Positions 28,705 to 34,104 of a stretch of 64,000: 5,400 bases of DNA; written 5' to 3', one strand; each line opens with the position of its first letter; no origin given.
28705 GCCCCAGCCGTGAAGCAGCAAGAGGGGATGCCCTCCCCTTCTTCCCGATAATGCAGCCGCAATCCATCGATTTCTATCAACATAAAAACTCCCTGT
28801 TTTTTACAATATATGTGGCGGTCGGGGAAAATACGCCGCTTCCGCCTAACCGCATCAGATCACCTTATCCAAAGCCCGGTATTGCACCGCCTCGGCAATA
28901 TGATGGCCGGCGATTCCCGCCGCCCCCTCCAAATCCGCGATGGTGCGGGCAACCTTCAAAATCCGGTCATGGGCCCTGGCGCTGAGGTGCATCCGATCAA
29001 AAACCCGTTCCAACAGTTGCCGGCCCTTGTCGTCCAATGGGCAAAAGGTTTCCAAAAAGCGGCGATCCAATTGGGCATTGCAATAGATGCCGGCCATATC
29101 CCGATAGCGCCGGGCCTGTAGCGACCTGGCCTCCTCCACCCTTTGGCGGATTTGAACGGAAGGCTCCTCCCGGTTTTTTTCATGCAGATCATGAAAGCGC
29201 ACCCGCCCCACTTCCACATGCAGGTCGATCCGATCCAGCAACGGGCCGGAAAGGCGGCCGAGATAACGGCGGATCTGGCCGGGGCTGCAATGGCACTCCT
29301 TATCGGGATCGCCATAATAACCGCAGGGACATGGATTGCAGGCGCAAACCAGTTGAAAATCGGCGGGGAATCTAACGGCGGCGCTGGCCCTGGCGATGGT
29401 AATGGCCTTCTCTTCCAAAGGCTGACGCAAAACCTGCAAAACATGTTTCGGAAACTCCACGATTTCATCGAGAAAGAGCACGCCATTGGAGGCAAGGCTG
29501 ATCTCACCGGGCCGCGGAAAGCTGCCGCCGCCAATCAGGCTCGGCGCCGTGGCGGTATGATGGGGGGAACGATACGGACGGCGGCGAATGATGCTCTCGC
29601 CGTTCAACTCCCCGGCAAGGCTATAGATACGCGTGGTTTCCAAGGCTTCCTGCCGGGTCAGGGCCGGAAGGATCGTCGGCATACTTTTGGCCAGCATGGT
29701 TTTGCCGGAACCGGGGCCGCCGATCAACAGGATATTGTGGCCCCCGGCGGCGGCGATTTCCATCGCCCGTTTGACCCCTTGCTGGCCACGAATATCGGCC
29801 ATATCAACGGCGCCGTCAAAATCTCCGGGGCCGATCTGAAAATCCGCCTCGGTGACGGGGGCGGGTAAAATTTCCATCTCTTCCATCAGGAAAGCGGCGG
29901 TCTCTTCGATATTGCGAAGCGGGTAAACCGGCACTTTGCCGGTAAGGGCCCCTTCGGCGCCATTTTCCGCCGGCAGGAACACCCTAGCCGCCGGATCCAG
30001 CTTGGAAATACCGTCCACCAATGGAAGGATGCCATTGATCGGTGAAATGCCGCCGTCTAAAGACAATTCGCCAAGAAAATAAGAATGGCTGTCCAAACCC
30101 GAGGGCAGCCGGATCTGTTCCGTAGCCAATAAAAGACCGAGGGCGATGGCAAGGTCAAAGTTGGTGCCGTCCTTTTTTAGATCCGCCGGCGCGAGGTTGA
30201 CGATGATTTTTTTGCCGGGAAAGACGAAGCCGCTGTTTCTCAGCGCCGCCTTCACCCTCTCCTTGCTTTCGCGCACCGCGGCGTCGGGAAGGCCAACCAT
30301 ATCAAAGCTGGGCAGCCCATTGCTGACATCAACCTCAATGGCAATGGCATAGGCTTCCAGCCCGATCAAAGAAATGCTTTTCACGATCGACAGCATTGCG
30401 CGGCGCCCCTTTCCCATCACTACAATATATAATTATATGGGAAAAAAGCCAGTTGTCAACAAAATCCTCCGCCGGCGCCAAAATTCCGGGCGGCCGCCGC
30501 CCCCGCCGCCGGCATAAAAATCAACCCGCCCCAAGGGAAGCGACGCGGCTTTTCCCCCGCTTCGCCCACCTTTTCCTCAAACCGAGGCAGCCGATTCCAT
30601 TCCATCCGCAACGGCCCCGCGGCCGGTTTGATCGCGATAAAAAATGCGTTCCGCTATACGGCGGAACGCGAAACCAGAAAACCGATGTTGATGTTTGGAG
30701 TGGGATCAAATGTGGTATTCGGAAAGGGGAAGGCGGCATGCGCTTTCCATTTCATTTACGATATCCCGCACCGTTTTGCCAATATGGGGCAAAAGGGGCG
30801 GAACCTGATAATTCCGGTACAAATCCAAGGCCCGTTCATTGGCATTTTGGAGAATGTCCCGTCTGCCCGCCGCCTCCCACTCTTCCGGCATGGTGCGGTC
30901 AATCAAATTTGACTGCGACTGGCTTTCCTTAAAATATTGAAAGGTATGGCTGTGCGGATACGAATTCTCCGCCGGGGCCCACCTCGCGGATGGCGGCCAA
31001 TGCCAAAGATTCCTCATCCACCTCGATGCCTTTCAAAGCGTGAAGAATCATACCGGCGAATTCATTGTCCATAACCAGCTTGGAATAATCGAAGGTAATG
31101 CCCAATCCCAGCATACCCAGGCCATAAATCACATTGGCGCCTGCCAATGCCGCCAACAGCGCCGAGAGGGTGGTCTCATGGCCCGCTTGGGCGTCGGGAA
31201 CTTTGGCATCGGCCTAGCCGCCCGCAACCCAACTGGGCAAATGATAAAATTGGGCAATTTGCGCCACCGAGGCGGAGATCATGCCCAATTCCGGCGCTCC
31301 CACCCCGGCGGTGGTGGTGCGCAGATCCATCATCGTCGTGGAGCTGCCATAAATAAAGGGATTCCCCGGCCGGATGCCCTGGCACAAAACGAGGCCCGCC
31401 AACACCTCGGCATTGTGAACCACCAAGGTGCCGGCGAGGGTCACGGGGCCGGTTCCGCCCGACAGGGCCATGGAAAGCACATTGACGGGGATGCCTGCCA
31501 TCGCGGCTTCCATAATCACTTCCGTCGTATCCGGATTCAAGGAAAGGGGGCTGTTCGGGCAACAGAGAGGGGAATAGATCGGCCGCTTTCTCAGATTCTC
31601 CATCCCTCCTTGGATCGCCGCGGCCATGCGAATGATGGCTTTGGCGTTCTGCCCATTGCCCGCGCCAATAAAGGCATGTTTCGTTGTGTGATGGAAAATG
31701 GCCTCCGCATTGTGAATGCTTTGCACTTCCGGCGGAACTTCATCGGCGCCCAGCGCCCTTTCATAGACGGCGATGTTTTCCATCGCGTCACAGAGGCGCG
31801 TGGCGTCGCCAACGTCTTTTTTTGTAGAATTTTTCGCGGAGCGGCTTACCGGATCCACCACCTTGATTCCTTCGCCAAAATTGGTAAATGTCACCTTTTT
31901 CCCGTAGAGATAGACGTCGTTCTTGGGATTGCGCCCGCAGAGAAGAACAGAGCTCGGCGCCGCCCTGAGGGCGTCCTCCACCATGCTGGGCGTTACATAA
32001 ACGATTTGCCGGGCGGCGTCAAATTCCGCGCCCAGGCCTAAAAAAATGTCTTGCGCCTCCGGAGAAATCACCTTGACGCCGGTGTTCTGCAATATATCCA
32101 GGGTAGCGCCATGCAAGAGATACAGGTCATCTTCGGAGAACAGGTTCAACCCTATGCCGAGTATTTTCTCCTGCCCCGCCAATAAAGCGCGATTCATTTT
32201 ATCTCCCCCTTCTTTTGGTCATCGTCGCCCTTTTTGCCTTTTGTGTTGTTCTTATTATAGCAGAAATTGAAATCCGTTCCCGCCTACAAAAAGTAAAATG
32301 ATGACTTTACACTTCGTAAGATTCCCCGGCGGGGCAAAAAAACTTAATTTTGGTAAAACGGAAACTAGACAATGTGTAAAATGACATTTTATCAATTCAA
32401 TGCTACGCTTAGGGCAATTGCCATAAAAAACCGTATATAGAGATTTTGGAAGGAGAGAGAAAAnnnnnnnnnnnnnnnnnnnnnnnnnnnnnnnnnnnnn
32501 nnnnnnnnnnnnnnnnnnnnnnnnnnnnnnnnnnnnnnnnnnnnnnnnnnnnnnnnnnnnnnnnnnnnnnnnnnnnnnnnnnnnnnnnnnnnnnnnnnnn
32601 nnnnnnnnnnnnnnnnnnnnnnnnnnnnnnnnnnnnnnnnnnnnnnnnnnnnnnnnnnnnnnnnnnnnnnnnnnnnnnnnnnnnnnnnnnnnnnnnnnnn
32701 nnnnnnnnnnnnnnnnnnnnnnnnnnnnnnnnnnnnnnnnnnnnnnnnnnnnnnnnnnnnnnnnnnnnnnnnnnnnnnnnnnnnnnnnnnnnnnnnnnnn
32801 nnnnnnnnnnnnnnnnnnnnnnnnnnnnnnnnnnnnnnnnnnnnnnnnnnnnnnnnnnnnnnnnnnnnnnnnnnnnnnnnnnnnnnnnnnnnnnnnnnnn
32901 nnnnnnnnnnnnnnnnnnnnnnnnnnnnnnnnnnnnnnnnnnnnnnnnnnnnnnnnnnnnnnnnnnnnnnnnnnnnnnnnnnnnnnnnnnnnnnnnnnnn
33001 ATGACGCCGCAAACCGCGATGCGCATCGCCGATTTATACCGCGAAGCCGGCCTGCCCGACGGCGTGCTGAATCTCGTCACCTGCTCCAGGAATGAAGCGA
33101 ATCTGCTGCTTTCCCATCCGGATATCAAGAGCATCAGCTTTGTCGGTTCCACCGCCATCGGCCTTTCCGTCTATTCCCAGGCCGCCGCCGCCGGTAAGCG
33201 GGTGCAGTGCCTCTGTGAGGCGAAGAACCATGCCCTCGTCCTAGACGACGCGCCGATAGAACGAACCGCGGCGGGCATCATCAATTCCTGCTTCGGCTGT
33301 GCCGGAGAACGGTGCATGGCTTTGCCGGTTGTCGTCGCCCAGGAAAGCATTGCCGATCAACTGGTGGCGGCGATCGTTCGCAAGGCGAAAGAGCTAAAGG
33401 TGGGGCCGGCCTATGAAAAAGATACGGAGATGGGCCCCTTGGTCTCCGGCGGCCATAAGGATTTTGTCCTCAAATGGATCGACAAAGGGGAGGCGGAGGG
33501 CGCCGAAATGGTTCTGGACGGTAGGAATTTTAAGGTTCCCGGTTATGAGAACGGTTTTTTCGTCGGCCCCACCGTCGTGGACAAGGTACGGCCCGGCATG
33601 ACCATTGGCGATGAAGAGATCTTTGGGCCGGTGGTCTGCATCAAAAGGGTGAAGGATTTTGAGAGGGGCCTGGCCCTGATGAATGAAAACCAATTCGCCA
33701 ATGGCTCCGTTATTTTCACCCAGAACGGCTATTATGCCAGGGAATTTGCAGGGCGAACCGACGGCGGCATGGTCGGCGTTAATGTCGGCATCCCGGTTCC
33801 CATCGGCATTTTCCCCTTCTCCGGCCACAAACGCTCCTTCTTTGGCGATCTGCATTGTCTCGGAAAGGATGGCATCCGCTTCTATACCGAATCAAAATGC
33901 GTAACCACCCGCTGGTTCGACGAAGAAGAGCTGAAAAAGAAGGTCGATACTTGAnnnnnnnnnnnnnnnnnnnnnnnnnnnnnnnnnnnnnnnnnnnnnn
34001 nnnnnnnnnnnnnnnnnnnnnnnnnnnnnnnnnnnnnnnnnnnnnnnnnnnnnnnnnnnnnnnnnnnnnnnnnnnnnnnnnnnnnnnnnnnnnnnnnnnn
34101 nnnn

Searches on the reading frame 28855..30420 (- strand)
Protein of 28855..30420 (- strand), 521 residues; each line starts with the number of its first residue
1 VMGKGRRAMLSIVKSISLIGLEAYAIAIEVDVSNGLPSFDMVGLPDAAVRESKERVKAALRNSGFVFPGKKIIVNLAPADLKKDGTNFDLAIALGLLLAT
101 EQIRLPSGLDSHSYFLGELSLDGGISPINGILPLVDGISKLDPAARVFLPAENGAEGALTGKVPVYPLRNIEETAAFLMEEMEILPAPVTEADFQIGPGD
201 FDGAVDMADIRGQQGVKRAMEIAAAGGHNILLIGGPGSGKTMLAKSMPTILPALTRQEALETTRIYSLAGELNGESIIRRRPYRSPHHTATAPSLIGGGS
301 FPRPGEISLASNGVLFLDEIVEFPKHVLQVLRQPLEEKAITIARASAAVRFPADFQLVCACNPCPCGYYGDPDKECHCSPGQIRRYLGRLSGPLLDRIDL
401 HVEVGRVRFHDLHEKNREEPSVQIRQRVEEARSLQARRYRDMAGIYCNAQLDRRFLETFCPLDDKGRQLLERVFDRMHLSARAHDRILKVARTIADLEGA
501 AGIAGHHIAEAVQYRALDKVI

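Call 11: search_protein_families(library=pfam, proteins=[window:28855-30420:-], max_evalue=0.00001)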
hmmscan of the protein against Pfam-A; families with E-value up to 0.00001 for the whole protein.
window:28855-30420:- (521 aa): 6 families
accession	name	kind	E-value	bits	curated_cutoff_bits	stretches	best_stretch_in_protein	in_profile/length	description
PF01078.27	Mg_chelatase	-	2.2e-93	311.8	20.3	1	206-410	1-205/207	Magnesium chelatase, subunit ChlI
PF13541.12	ChlI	-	2.4e-41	140.9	27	1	28-153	1-121/121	Subunit ChlI of Mg-chelatase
PF13335.12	Mg_chelatase_C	-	8.6e-33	113.2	26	1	419-515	2-94/94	Magnesium chelatase, subunit ChlI C-terminal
PF07728.20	AAA_5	-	5.2e-10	39.9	22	1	229-365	1-125/139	AAA domain (dynein-related subfamily)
PF00493.29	MCM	-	3.1e-09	36.7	23.3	1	304-369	114-178/224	MCM P-loop domain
PF00158.32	Sigma54_activat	-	9.1e-08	32.4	20.2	0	302-362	84-142/168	Sigma-54 interaction domain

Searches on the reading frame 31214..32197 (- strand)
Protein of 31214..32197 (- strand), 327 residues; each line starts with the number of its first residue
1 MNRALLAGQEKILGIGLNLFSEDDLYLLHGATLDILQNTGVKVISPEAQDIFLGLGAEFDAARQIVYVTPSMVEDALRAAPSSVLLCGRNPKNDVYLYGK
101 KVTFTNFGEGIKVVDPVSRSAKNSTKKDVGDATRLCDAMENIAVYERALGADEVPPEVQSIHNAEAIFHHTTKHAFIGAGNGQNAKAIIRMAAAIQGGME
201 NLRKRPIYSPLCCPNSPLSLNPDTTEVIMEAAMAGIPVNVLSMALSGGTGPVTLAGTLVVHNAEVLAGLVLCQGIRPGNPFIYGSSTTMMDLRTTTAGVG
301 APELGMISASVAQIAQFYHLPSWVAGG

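Call 11: search_protein_families(library=pfam, proteins=[window:31214-32197:-], max_evalue=0.00001)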
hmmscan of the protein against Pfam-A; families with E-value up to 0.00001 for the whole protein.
window:31214-32197:- (327 aa): 1 family
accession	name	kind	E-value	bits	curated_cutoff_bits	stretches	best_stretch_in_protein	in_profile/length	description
PF06253.16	MTTB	-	3.1e-53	181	25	1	17-326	31-337/500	Trimethylamine methyltransferase (MTTB)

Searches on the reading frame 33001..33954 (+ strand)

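Call 11: search_protein_families(library=pfam, proteins=[window:33001-33954:+], max_evalue=0.00001)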
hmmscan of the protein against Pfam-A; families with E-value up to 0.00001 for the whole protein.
window:33001-33954:+ (317 aa): 1 family
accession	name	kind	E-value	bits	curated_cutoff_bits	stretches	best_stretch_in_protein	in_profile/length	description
PF00171.27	Aldedh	-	2e-86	290.8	23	1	2-301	165-461/461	Aldehyde dehydrogenase family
